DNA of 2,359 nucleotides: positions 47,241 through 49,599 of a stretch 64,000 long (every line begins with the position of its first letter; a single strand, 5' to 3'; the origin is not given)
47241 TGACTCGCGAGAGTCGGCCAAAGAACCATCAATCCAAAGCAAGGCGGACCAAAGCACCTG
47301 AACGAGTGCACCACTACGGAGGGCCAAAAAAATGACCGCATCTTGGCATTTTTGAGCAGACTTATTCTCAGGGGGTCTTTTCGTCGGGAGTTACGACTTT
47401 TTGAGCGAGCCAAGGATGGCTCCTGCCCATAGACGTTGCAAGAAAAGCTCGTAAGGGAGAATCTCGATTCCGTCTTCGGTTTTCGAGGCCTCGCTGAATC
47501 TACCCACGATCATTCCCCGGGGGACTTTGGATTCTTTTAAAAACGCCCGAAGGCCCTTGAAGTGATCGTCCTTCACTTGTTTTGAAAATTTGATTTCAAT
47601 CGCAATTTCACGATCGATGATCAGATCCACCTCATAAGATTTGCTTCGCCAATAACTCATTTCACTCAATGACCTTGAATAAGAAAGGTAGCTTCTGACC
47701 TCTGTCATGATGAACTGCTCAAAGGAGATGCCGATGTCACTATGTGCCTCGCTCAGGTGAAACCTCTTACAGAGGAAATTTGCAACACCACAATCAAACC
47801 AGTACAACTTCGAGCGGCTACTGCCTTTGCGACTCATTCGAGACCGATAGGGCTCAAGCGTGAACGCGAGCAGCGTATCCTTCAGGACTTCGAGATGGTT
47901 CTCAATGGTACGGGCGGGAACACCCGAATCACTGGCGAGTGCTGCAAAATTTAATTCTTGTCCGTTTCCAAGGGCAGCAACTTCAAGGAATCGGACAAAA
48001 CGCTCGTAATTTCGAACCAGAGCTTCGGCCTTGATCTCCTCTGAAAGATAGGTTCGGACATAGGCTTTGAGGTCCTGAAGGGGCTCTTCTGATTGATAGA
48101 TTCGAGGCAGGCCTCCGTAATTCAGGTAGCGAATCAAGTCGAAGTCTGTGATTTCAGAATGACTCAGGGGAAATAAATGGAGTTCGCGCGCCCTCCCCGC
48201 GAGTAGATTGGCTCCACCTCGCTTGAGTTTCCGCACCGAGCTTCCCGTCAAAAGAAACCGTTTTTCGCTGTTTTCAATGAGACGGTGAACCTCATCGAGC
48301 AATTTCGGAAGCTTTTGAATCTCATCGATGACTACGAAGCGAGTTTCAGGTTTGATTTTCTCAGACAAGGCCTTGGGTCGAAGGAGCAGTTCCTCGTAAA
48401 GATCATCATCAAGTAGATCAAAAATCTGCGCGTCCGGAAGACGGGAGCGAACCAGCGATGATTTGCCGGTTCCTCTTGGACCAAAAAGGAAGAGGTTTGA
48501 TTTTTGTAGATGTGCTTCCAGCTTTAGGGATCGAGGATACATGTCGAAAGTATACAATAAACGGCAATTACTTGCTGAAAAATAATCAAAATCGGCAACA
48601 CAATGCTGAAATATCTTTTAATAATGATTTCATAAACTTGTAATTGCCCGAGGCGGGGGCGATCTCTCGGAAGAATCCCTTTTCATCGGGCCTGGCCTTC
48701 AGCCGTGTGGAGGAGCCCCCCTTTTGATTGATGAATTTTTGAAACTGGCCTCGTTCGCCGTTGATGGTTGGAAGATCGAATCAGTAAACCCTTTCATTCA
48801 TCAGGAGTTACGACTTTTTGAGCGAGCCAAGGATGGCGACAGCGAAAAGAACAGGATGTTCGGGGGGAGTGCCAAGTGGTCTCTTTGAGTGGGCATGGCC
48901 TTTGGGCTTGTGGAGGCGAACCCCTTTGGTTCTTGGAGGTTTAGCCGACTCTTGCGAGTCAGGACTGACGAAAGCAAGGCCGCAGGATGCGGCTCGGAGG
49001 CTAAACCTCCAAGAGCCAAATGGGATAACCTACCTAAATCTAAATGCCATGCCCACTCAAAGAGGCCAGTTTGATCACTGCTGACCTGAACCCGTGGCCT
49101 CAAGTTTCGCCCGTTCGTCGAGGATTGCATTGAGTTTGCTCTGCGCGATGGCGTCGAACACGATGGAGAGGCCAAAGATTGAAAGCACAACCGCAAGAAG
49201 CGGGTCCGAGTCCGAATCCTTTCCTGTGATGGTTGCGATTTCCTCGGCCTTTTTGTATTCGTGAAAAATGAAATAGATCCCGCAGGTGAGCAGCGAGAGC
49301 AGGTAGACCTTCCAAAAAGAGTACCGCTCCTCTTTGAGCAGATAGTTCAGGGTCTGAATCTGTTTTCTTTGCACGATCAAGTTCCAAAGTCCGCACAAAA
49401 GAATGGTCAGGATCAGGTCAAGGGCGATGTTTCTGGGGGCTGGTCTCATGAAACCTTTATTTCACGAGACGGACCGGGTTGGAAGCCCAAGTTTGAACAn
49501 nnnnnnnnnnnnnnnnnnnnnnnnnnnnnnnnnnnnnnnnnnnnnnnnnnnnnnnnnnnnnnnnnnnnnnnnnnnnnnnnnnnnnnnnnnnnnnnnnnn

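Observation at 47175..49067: Low-GC AAA+ (DUF4143) ATPase gene bracketed by perfect 34-bp direct repeats and by an inverted pair of palindromic elements: possible mobile cassette or recombination footprint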

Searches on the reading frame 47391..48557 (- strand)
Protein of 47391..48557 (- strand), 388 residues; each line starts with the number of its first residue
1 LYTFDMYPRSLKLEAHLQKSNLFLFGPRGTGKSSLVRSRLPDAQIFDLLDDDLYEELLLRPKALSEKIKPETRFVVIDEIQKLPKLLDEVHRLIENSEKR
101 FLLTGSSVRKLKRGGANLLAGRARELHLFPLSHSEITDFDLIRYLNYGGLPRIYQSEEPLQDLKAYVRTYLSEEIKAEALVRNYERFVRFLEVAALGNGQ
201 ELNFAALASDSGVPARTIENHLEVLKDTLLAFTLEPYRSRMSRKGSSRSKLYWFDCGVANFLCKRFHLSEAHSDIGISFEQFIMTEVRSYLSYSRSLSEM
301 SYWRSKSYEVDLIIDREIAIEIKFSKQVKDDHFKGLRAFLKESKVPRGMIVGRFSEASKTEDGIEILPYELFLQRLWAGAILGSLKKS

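Call 13: search_protein_families(library=pfam, proteins=[window:47391-48557:-])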
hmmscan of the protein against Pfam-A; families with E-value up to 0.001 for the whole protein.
window:47391-48557:- (388 aa): 5 families
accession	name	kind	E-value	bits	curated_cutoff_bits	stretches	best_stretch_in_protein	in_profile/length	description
PF13635.12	DUF4143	-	3.1e-26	92.5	28.1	1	174-324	3-159/160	Domain of unknown function (DUF4143)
PF13173.12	AAA_14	-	2.6e-22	79.7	27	1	21-136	4-128/129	AAA domain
PF13401.12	AAA_22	-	4.8e-05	24.1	27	0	65-100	79-117/130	AAA domain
PF13366.12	PDDEXK_3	-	9.6e-05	23.2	22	1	306-352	59-105/117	PD-(D/E)XK nuclease superfamily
PF05673.19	DUF815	-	0.00085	19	23.8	0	16-40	50-74/249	Protein of unknown function (DUF815)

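Call 17: find_homologous_proteins(query=window:47391-48557:-)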
Query window:47391-48557:- (388 aa): 7842 proteins with E <= 0.001 among 8000 candidates; the best 120 are listed.
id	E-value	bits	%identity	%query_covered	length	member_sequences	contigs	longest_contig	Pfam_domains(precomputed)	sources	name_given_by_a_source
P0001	1.1e-242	823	98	99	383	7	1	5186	PF13173.13,PF13635.13,PF13401.13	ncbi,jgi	jgi:predicted AAA+ superfamily ATPase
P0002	9.6e-209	711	85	97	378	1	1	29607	PF13173.13,PF13635.13,PF13401.13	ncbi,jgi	jgi:predicted AAA+ superfamily ATPase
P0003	6.3e-186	636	86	86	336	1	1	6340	PF13173.13,PF13635.13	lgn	-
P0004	9.0e-157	540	65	97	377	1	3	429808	PF13173.13,PF13635.13,PF13401.13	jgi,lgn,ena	-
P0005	5.2e-155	534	65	96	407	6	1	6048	PF13173.13,PF13635.13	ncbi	-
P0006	5.0e-152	524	64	97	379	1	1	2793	PF13173.13,PF13635.13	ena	-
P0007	2.8e-151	522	64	97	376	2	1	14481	PF13173.13,PF13635.13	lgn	-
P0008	1.7e-150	519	64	97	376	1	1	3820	PF13173.13,PF13635.13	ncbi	-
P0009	3.4e-150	518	63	97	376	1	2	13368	PF13173.13,PF13635.13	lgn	-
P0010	4.1e-150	518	63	97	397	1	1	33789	PF13173.13,PF13635.13,PF13401.13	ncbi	-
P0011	7.6e-150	517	63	97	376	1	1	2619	PF13173.13,PF13635.13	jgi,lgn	jgi:predicted AAA+ superfamily ATPase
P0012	1.0e-149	517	64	97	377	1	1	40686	PF13173.13,PF13635.13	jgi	jgi:uncharacterized protein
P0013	1.1e-149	517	63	97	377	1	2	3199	PF13173.13,PF13635.13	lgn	-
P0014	1.1e-149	517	62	97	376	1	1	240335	PF13173.13,PF13635.13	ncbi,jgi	jgi:predicted AAA+ superfamily ATPase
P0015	4.7e-149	515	63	97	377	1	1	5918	PF13173.13,PF13635.13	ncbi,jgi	jgi:predicted AAA+ superfamily ATPase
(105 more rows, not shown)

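Call 18: find_encoding_contigs(protein=P0001, flank=10000, max_places=6)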
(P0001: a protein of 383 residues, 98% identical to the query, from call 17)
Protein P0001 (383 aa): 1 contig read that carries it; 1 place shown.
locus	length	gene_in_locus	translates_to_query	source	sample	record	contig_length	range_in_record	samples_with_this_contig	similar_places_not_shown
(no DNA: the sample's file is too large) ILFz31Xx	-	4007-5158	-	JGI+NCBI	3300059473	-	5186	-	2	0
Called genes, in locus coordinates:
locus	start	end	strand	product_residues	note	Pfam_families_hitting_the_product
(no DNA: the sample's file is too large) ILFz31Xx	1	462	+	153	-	?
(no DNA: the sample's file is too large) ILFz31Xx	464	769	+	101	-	PF10052:DUF2288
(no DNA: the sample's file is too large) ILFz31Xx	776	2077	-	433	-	PF13393:tRNA-synt_His, PF03129:HGTP_anticodon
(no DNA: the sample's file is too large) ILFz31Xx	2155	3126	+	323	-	PF00702:Hydrolase, PF12710:HAD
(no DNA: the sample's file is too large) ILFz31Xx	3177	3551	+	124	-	PF14018:DUF4234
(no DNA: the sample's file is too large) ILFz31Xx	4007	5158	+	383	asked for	PF13401:AAA_22 (faint), PF13173:AAA_14, PF13635:DUF4143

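Call 19: find_encoding_contigs(protein=P0002, flank=10000, max_places=6)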
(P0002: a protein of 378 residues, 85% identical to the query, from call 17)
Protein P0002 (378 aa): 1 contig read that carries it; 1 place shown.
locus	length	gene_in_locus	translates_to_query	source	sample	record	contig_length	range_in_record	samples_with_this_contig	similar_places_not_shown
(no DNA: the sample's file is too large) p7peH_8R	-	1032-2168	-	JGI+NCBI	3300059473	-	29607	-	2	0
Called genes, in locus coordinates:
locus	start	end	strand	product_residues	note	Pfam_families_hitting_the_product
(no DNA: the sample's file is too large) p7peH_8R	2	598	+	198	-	?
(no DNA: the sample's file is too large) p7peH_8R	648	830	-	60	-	PF14255:Zn_ribbon_21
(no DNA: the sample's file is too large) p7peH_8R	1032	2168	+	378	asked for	PF13401:AAA_22 (faint), PF13173:AAA_14, PF13635:DUF4143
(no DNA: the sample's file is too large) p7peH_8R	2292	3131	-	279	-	PF02588:YitT_membrane, PF10035:DUF2179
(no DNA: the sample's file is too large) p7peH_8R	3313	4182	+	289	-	-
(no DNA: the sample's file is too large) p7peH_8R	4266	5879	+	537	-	-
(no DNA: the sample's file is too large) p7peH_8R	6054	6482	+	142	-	-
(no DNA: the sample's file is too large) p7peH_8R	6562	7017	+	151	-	PF01451:LMWPc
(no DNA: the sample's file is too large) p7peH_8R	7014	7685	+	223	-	PF00230:MIP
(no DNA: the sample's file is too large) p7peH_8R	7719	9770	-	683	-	-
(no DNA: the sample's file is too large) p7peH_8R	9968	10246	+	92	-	PF00291:PALP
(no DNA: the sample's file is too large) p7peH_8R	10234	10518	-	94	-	PF04359:DUF493 (weak)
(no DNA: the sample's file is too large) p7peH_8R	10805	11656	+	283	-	PF00318:Ribosomal_S2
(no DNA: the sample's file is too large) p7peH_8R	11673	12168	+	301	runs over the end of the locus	PF25025:EF-Ts_N (weak), PF00889:EF_TS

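Call 20: find_encoding_contigs(protein=P0003, flank=10000, max_places=6)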
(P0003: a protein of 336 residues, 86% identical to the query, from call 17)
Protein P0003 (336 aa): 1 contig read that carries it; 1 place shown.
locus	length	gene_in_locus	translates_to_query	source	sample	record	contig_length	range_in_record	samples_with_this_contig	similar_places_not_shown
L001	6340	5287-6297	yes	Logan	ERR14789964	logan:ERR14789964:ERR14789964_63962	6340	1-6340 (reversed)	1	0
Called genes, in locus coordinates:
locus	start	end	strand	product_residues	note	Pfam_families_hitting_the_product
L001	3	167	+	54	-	?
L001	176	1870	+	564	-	PF02518:HATPase_c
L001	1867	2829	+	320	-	PF01408:GFO_IDH_MocA, PF22725:GFO_IDH_MocA_C3, PF02894:GFO_IDH_MocA_C (weak)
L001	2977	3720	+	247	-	PF14394:DUF4423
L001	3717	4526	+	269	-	-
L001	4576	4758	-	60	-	PF14255:Zn_ribbon_21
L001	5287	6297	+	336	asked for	PF13173:AAA_14, PF13635:DUF4143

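Call 52: search_protein_families(library=padloc, proteins=[window:47391-48542:-], max_evalue=0.01)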
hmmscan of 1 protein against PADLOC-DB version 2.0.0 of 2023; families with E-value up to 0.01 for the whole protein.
window:47391-48542:- (383 aa): 9 families
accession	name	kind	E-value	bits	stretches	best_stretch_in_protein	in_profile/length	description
PDLC04790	PDC-S01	-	3.9e-58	195.2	2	135-369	173-419/422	-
PDLC04789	PDC-S01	-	7e-48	161.5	1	7-326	9-347/375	-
PDLC04787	PDC-S01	-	3.2e-32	109.9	1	18-369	31-407/412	-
PDLC04791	PDC-S01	-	9.7e-26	88.3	1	18-348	23-377/395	-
PDLC04786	PDC-S01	-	3.9e-12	43.7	2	205-363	263-425/439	-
PDLC04788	PDC-S01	-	1.9e-11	41.6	2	138-344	182-404/448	-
PDLC04792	PDC-S01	-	1.8e-09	34.7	1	50-131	69-151/452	-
PDLC04140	mad8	-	0.0011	16.6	0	14-38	27-51/314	mads_8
PDLC01720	Csa3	-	0.0031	16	0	154-227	11-76/118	Csa3_1_CAS-I-II-III-IV-V-VI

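Call 53: search_protein_families(library=ncbifam, proteins=[window:47391-48542:-], max_evalue=0.001)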
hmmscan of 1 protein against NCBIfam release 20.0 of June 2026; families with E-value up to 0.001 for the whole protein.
window:47391-48542:- (383 aa): 2 families
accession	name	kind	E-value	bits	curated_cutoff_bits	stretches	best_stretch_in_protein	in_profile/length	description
NF047389.1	ATPase_Sll1717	subfamily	5.8e-05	22.4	75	0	9-70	24-87/454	P-loop ATPase, Sll1717 family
TIGR04256.1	GxxExxY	subfamily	8.4e-05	22.9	35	1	301-346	58-103/116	GxxExxY protein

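Call 93: find_encoding_contigs(protein=window:47391-48542:-, flank=3000, max_places=10)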
Protein window:47391-48542:- (383 aa): 3 contigs read that carry it; 2 places shown.
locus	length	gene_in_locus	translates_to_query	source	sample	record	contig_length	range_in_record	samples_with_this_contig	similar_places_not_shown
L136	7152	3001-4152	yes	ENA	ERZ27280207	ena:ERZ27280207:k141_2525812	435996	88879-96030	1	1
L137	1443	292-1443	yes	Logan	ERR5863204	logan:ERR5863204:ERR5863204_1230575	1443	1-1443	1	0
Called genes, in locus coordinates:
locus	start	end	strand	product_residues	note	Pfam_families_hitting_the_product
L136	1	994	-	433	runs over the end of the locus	PF13393:tRNA-synt_His, PF03129:HGTP_anticodon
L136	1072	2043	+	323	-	PF00702:Hydrolase, PF12710:HAD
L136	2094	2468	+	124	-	PF14018:DUF4234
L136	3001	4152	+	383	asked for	PF13173:AAA_14, PF13635:DUF4143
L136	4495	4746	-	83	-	PF01197:Ribosomal_L31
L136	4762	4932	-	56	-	PF00471:Ribosomal_L33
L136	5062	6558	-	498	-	PF02470:MlaD, PF27164:Aq_493_lipo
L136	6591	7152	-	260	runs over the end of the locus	PF02405:MlaE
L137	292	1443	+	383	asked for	PF13173:AAA_14, PF13635:DUF4143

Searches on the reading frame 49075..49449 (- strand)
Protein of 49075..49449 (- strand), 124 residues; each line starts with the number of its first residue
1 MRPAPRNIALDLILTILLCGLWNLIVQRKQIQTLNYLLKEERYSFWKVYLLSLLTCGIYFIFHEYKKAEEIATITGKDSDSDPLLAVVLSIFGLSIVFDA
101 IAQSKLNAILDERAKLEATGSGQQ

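Call 13: search_protein_families(library=pfam, proteins=[window:49075-49449:-])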
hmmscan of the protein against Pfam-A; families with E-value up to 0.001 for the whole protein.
window:49075-49449:- (124 aa): 1 family
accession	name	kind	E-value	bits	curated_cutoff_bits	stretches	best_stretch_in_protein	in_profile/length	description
PF14018.11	DUF4234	-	6.4e-11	42.6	25.3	1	44-96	2-55/70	Domain of unknown function (DUF4234)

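Call 76: find_encoding_contigs(protein=window:49075-49449:-, flank=4000, max_places=10)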
Protein window:49075-49449:- (124 aa): 13 contigs read that carry it; 10 places shown.
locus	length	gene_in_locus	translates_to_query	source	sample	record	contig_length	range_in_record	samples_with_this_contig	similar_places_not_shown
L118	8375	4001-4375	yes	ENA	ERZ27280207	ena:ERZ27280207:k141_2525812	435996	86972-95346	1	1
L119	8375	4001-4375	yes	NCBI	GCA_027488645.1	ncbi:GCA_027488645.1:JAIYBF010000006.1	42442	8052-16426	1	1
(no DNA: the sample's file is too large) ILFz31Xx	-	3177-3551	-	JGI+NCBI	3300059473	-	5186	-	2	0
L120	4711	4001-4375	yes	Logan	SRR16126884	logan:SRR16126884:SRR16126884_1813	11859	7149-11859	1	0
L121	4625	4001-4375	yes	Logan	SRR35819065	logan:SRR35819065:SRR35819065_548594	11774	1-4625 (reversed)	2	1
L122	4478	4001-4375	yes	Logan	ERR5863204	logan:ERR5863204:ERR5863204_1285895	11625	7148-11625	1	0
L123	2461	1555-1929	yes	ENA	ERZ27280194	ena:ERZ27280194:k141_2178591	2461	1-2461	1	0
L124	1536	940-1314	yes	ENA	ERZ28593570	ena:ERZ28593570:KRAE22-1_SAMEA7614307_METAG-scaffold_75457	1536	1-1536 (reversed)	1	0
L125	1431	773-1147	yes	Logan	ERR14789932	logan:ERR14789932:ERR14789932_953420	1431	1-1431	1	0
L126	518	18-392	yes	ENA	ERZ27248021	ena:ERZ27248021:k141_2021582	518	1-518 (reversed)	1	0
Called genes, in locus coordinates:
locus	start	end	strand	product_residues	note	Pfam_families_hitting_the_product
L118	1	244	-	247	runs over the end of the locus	-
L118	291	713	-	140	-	PF00692:dUTPase, PF22769:DCD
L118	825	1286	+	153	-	-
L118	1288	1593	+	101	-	PF10052:DUF2288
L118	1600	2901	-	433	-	PF13393:tRNA-synt_His, PF03129:HGTP_anticodon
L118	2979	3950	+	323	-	PF00702:Hydrolase, PF12710:HAD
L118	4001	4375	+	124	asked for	PF14018:DUF4234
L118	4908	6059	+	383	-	PF13173:AAA_14, PF13635:DUF4143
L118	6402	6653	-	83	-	PF01197:Ribosomal_L31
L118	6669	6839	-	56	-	PF00471:Ribosomal_L33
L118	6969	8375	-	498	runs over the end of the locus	PF02470:MlaD, PF27164:Aq_493_lipo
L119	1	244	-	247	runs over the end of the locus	-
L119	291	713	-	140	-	PF00692:dUTPase, PF22769:DCD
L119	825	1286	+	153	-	-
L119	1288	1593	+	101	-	PF10052:DUF2288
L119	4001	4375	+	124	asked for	PF14018:DUF4234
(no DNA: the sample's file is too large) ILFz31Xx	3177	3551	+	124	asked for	PF14018:DUF4234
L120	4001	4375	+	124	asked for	PF14018:DUF4234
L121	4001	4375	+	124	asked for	PF14018:DUF4234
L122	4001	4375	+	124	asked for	PF14018:DUF4234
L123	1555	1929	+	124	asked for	PF14018:DUF4234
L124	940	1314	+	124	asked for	PF14018:DUF4234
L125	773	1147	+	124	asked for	PF14018:DUF4234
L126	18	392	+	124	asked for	PF14018:DUF4234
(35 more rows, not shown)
